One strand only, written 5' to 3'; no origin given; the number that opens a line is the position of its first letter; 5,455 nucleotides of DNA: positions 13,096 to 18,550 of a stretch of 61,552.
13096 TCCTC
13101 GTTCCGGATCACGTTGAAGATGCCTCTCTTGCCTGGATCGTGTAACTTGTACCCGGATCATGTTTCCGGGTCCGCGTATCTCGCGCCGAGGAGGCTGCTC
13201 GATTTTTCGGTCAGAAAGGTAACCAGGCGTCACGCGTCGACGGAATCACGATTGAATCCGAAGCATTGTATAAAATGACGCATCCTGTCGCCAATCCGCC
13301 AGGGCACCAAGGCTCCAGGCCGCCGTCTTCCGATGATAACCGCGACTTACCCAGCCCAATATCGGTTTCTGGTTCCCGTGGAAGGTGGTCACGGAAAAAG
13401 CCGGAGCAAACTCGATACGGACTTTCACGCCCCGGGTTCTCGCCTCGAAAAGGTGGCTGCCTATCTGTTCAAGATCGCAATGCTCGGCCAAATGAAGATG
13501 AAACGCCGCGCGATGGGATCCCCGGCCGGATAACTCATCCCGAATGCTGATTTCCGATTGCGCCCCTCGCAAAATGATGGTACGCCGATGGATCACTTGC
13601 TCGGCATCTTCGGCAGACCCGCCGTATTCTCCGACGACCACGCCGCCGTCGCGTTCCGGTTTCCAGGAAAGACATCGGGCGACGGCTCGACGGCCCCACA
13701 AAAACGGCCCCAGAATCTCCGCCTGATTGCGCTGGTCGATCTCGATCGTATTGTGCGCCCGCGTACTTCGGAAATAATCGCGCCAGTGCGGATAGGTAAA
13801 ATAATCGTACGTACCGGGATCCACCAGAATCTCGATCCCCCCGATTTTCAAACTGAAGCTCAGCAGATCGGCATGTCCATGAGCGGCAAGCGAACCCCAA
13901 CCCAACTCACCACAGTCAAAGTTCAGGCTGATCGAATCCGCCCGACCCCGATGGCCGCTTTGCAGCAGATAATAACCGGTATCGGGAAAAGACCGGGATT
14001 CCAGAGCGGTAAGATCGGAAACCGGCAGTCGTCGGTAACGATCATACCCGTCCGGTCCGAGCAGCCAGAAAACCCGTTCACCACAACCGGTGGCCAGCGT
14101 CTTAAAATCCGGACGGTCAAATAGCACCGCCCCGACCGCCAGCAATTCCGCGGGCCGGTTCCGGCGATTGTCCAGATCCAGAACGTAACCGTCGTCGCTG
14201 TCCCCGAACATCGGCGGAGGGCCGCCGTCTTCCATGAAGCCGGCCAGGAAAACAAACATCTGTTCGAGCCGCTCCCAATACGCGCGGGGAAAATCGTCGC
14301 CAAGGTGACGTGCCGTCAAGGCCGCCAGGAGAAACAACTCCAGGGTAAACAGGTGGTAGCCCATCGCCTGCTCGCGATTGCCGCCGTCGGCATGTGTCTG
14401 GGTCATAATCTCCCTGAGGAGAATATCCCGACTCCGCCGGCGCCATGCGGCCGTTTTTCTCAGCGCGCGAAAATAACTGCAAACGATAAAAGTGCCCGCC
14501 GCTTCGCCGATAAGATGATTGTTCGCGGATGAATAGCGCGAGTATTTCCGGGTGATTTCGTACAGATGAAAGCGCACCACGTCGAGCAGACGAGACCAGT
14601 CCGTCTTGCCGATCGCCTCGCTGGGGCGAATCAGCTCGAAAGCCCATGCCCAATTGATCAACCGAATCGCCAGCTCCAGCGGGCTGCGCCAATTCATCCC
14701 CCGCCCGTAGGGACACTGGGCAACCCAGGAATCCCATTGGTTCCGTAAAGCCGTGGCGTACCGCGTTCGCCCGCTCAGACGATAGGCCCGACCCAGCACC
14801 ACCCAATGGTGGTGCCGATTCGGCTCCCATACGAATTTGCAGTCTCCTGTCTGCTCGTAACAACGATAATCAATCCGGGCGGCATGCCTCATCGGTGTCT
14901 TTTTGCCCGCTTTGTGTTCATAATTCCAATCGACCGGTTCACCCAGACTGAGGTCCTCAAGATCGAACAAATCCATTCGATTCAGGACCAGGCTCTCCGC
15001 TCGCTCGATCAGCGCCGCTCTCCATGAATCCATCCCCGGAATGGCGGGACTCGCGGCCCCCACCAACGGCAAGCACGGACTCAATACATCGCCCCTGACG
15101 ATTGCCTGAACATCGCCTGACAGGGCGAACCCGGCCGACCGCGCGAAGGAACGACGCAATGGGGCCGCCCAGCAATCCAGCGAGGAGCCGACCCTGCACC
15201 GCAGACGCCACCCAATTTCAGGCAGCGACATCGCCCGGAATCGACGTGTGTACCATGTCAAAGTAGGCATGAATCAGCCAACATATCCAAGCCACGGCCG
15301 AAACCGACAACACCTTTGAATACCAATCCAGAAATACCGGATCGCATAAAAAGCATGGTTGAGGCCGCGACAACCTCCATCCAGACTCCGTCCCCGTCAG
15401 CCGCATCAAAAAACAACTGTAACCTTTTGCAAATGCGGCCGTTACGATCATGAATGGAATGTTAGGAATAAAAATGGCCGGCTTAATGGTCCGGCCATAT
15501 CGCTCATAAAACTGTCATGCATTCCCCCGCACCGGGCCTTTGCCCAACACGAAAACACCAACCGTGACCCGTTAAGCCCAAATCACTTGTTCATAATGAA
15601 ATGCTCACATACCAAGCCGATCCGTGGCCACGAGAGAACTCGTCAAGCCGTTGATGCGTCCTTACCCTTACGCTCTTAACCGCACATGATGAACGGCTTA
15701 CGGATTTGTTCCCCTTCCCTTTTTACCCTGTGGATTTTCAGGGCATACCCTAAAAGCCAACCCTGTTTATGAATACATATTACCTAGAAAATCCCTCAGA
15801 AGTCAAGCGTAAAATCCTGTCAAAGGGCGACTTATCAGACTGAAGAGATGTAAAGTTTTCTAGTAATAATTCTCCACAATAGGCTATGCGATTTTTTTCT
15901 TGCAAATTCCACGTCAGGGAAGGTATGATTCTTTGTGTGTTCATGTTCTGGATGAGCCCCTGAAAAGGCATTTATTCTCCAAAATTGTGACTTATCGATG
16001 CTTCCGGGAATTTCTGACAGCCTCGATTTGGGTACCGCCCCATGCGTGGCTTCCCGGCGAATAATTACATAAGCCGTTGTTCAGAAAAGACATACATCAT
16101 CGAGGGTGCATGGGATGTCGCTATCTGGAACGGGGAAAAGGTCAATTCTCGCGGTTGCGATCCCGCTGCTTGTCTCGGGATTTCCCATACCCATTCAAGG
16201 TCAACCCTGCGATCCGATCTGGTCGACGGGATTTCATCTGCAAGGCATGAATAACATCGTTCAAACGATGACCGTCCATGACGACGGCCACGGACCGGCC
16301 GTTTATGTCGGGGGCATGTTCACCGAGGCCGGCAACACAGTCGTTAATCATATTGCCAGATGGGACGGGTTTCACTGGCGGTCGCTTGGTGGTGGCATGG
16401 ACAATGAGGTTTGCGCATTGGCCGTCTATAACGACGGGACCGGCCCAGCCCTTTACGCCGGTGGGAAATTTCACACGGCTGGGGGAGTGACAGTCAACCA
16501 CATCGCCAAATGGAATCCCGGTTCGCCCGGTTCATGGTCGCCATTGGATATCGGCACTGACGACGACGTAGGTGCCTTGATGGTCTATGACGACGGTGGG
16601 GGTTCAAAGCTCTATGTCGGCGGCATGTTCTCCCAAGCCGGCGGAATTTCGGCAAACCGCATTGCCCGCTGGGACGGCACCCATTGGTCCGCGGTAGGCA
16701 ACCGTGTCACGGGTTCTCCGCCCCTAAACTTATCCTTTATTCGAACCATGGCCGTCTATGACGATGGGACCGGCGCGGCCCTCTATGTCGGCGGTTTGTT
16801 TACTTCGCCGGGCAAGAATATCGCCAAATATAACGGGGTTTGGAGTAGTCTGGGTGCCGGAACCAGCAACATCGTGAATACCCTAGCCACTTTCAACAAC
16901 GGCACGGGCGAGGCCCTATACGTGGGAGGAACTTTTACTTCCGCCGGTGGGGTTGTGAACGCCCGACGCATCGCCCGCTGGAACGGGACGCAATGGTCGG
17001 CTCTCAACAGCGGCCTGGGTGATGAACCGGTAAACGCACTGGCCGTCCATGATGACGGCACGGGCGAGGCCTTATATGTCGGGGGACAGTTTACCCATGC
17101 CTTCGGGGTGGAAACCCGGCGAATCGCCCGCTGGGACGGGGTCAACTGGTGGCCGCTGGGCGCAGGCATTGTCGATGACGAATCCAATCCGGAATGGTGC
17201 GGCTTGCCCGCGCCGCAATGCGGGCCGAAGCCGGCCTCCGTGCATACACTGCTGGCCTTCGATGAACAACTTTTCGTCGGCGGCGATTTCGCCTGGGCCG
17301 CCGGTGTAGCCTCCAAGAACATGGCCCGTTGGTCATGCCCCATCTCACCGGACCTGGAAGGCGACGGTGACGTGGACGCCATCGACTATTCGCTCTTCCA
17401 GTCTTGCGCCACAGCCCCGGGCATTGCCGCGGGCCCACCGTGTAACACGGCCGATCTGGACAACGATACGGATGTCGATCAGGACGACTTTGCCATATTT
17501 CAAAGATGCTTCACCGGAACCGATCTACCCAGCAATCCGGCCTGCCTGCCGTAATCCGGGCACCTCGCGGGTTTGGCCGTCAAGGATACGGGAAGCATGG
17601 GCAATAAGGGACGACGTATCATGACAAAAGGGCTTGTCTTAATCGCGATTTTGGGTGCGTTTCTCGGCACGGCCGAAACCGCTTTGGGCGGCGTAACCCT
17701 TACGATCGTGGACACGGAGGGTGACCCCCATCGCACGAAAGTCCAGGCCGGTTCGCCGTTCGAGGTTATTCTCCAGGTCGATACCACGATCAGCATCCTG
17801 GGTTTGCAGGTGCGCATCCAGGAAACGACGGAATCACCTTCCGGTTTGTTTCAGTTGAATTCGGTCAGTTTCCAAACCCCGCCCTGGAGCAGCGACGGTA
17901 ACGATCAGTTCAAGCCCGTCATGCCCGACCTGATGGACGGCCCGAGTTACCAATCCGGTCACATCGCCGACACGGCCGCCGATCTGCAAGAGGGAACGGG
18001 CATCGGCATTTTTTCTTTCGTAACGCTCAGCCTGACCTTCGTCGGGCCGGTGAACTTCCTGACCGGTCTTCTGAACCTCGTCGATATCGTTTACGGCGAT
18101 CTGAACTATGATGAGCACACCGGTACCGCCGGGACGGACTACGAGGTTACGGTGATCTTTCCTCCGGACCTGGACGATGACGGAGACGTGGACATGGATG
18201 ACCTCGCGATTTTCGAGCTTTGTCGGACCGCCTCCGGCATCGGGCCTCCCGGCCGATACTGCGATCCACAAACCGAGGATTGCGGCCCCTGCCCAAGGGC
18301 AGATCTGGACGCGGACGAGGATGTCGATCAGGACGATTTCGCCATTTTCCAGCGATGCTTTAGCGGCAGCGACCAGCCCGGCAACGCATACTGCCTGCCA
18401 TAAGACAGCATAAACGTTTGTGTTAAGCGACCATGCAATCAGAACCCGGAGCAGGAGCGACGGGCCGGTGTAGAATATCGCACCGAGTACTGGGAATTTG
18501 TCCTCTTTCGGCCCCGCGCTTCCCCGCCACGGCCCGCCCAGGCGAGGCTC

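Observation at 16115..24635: Cohesin-like / dockerin-like surface-assembly locus in which a paralogue pair swaps a dockerin-like tail for a PEP-CTERM anchor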

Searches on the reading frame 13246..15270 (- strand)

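Call 6: search_protein_families(library=pfam, proteins=[window:13246-15270:-], max_evalue=0.001)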
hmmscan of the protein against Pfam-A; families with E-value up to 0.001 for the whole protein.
window:13246-15270:- (674 aa): 3 families
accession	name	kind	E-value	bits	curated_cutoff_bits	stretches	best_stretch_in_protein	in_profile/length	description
PF07940.18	Hepar_II_III_C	-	1.2e-43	149.8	24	1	424-648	5-215/237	Heparinase II/III-like, C-terminal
PF16889.11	Hepar_II_III_N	-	6.2e-31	108.4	22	1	125-360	76-315/340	Heparinase II/III N-terminus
PF05426.18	Alginate_lyase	-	7.8e-06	26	22.2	1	157-348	63-271/275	Alginate lyase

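Call 9: search_protein_families(library=ncbifam, proteins=[window:13246-15270:-], max_evalue=0.01)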
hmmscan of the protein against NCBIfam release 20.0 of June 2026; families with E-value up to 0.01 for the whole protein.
window:13246-15270:- (674 aa): 2 families
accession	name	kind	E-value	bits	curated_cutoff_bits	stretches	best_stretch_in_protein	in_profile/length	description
NF045573.1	Hepsulflyase_CFB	equivalog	7.8e-26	90.5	700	1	143-358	123-341/651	heparin-sulfate lyase HepC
NF045572.1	Hepsulflyase_bctds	equivalog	5.6e-13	48.4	600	2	116-316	123-325/706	heparin-sulfate lyase HepC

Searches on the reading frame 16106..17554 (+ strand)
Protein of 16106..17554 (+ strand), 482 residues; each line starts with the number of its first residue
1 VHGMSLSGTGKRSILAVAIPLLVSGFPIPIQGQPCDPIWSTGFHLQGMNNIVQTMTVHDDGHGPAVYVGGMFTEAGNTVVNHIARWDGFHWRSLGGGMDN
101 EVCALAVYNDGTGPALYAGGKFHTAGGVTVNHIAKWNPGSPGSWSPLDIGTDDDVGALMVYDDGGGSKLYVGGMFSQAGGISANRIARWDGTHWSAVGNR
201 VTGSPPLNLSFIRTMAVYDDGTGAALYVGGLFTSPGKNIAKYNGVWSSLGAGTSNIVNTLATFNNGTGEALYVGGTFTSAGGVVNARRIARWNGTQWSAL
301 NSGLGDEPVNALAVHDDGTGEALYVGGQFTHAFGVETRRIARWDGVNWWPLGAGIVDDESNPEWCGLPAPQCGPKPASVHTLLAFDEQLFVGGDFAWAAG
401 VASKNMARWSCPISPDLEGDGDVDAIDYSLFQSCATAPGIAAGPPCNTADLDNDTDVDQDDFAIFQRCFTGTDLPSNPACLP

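Call 3: search_protein_families(library=pfam, proteins=[window:16106-17554:+], max_evalue=1)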
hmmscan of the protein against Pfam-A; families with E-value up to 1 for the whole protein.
window:16106-17554:+ (482 aa): 4 families
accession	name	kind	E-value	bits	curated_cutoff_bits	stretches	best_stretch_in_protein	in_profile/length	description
PF12768.13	Rax2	-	3.8e-12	46.6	28.8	1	153-298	24-160/254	Rax2 C-terminal beta propeller domain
PF17164.10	DUF5122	-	2.4e-11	44.1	27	1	168-188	5-25/36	Domain of unknown function (DUF5122) beta-propeller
PF19565.4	DUF6087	-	8.4e-06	26.4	27.1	1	322-352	25-58/99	Family of unknown function (DUF6087)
PF00404.24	Dockerin_1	-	9.9e-05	22.9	22.9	1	416-466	3-53/57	Dockerin type I domain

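Call 8: search_protein_families(library=ncbifam, proteins=[window:16106-17554:+], max_evalue=0.01)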
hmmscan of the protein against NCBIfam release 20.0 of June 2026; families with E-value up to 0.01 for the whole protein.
window:16106-17554:+ (482 aa): 1 family
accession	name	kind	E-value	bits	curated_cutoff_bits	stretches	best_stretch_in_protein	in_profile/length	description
NF033771.1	colonize_BriC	equivalog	0.0052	17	120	0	310-325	20-35/60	biofilm-regulating peptide BriC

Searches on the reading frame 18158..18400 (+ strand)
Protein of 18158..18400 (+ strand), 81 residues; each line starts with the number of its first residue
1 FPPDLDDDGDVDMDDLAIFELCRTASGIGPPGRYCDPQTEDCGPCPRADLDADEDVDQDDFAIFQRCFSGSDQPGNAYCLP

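Call 57: search_protein_families(library=pfam, proteins=[window:18158-18400:+], max_evalue=10)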
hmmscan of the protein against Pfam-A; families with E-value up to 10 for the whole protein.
seq(81 aa): 1 family
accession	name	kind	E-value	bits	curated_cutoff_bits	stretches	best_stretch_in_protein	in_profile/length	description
PF00404.24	Dockerin_1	-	0.0068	17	22.9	2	48-73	2-27/57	Dockerin type I domain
